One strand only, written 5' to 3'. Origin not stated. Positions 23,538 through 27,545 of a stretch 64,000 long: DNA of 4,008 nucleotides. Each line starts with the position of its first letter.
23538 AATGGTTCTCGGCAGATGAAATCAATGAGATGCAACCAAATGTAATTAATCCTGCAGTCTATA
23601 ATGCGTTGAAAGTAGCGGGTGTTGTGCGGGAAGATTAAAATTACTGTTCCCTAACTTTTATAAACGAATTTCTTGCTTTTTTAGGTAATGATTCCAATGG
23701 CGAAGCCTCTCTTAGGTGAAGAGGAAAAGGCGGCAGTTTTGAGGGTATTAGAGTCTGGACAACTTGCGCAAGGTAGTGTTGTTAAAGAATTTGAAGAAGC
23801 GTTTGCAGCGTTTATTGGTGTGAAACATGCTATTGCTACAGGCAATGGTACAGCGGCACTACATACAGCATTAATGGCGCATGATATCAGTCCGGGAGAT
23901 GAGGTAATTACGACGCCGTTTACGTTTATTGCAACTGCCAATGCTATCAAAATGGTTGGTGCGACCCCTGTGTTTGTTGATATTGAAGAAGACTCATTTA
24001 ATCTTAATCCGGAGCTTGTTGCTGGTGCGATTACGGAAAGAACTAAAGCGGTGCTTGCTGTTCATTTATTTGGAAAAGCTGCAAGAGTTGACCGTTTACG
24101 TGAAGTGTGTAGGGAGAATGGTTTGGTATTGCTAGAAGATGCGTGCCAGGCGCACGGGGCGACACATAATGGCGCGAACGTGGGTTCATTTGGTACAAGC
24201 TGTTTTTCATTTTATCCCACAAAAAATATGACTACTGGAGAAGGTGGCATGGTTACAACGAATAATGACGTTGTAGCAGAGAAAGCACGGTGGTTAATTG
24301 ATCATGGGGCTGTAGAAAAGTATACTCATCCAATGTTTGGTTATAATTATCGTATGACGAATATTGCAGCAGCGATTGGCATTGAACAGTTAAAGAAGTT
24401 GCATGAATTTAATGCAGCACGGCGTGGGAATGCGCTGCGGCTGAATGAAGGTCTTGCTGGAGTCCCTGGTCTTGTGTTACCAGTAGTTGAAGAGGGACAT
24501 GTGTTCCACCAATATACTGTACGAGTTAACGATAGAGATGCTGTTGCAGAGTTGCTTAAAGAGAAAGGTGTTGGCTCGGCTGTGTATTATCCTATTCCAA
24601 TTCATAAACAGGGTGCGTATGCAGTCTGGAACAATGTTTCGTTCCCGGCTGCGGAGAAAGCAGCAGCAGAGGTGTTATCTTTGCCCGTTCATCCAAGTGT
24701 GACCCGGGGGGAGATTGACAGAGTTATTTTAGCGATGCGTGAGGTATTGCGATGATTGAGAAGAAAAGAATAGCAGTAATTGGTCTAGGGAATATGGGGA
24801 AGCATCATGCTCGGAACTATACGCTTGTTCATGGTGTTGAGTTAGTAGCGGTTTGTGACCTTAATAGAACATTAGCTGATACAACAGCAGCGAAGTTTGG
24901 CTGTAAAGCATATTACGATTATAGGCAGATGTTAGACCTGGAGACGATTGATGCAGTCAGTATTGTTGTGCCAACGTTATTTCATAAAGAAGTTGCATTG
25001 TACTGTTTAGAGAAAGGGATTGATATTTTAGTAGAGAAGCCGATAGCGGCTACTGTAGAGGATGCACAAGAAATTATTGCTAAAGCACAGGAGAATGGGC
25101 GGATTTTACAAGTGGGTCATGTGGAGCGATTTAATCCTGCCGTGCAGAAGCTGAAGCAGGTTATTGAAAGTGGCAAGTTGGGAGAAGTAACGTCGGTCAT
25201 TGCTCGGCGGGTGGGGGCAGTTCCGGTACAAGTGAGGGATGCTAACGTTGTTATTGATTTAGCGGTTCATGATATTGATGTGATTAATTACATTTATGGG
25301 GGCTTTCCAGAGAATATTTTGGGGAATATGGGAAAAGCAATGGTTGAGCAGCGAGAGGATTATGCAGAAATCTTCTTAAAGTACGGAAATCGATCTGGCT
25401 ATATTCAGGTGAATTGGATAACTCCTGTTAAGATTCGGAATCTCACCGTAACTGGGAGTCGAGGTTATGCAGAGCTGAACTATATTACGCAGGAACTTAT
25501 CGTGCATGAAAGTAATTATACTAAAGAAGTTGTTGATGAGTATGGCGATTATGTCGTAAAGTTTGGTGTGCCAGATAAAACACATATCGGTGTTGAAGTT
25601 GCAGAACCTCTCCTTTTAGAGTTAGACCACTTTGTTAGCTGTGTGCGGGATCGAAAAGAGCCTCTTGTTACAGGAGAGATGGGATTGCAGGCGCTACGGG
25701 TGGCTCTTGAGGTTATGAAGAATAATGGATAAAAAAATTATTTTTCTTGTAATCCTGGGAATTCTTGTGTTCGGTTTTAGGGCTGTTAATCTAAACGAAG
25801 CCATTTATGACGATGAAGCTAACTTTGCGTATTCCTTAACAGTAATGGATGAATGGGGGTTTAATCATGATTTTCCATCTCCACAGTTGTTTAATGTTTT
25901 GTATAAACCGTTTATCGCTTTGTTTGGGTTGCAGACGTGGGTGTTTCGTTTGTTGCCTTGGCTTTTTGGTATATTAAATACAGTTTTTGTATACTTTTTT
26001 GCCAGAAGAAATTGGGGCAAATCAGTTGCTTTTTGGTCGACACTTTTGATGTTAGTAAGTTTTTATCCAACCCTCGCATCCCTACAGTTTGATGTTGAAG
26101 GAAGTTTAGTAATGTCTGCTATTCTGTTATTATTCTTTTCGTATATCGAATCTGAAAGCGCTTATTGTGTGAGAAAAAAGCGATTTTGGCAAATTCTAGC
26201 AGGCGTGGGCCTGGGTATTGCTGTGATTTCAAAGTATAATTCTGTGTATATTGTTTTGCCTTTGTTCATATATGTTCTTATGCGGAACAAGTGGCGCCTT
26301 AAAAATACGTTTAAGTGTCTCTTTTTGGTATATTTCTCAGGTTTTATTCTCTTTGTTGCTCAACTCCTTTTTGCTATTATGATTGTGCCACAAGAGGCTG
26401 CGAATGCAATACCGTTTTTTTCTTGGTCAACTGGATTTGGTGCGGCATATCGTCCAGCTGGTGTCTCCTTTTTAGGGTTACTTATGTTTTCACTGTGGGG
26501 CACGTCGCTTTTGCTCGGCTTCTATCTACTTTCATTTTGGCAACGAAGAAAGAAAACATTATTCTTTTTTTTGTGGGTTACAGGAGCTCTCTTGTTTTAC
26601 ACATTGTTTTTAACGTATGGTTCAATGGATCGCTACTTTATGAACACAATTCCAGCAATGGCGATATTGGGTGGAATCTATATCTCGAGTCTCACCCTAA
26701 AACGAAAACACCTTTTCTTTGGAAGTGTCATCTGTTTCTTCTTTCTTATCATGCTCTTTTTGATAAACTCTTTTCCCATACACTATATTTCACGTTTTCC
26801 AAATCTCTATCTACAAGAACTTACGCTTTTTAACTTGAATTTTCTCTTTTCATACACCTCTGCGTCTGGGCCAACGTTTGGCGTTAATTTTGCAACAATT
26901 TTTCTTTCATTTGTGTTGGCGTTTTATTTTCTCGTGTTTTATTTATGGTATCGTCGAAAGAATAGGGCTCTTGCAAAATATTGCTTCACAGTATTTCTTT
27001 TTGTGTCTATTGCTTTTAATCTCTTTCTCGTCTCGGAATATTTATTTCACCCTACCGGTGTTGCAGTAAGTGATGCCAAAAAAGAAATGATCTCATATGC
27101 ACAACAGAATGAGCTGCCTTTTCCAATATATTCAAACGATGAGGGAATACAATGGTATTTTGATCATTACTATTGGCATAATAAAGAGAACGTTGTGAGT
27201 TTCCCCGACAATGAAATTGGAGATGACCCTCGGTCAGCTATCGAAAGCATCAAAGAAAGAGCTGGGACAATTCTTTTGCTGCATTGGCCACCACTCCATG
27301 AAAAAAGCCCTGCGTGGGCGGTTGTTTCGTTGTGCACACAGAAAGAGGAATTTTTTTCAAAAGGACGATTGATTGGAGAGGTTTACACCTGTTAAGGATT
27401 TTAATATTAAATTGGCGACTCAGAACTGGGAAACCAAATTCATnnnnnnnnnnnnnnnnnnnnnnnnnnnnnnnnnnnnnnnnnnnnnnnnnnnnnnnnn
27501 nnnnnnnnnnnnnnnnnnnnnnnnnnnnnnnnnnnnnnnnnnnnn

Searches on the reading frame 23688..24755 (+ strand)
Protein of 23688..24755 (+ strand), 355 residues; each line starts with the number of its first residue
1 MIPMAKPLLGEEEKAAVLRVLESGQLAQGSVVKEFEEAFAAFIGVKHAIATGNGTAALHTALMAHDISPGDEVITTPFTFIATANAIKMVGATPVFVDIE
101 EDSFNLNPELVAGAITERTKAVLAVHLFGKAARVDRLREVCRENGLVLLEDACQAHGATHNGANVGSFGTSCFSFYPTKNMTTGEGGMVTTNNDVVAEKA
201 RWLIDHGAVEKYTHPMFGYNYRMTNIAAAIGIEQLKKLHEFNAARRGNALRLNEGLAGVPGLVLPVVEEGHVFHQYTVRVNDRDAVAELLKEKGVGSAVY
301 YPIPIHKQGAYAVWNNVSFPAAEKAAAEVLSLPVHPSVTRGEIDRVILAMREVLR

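Call 11: search_protein_families(library=pfam, proteins=[window:23688-24755:+], max_evalue=0.001)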
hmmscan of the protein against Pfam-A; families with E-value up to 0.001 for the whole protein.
window:23688-24755:+ (355 aa): 5 families
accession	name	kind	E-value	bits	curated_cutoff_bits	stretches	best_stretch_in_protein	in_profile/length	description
PF01041.23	DegT_DnrJ_EryC1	-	3e-128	428.5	19.8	1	9-350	3-359/360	DegT/DnrJ/EryC1/StrS aminotransferase family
PF00155.27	Aminotran_1_2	-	2.4e-09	37.3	19.7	1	31-152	43-186/361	Aminotransferase class I and II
PF00266.25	Aminotran_5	-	3.8e-08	33.1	21.5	1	15-179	28-201/371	Aminotransferase class-V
PF01212.27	Beta_elim_lyase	-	4.5e-08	33.2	27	1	27-263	29-272/288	Beta-eliminating lyase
PF01053.26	Cys_Met_Meta_PP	-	2.9e-05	23.2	27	1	32-153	54-175/381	Cys/Met metabolism PLP-dependent enzyme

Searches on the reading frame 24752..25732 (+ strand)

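Call 55: search_protein_families(library=pfam, proteins=[window:24752-25732:+], max_evalue=0.01)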
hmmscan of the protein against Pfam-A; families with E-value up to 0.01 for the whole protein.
window:24752-25732:+ (326 aa): 6 families
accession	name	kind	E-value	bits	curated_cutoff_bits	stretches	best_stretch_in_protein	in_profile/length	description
PF01408.29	GFO_IDH_MocA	-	7.6e-31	107.7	24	1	6-123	2-120/120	Oxidoreductase family, NAD-binding Rossmann fold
PF02894.22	GFO_IDH_MocA_C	-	1.2e-15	58.3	22.9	1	135-318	1-203/218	Oxidoreductase family, C-terminal alpha/beta domain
PF22725.1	GFO_IDH_MocA_C3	-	2.3e-14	53.9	27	1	131-240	1-123/124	GFO/IDH/MocA C-terminal domain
PF03446.21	NAD_binding_2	-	1.4e-05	25.6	21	1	6-75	1-65/161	NAD binding domain of 6-phosphogluconate dehydrogenase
PF02629.25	CoA_binding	-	0.00047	21.3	22.3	1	3-93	2-91/97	CoA binding domain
PF07991.19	KARI_N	-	0.0069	16.4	20.6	0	2-81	2-76/165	Acetohydroxy acid isomeroreductase, NADPH-binding domain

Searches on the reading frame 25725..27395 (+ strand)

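Call 55: search_protein_families(library=pfam, proteins=[window:25725-27395:+], max_evalue=0.01)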
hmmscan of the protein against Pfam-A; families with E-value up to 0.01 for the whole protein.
window:25725-27395:+ (556 aa): 2 families
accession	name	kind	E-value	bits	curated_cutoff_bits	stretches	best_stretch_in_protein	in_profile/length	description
PF13231.12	PMT_2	-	6.9e-15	56.1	26.1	1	55-214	5-158/160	Dolichyl-phosphate-mannose-protein mannosyltransferase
PF02366.24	PMT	-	3.1e-11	43.8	22.7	1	66-211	77-219/245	Dolichyl-phosphate-mannose-protein mannosyltransferase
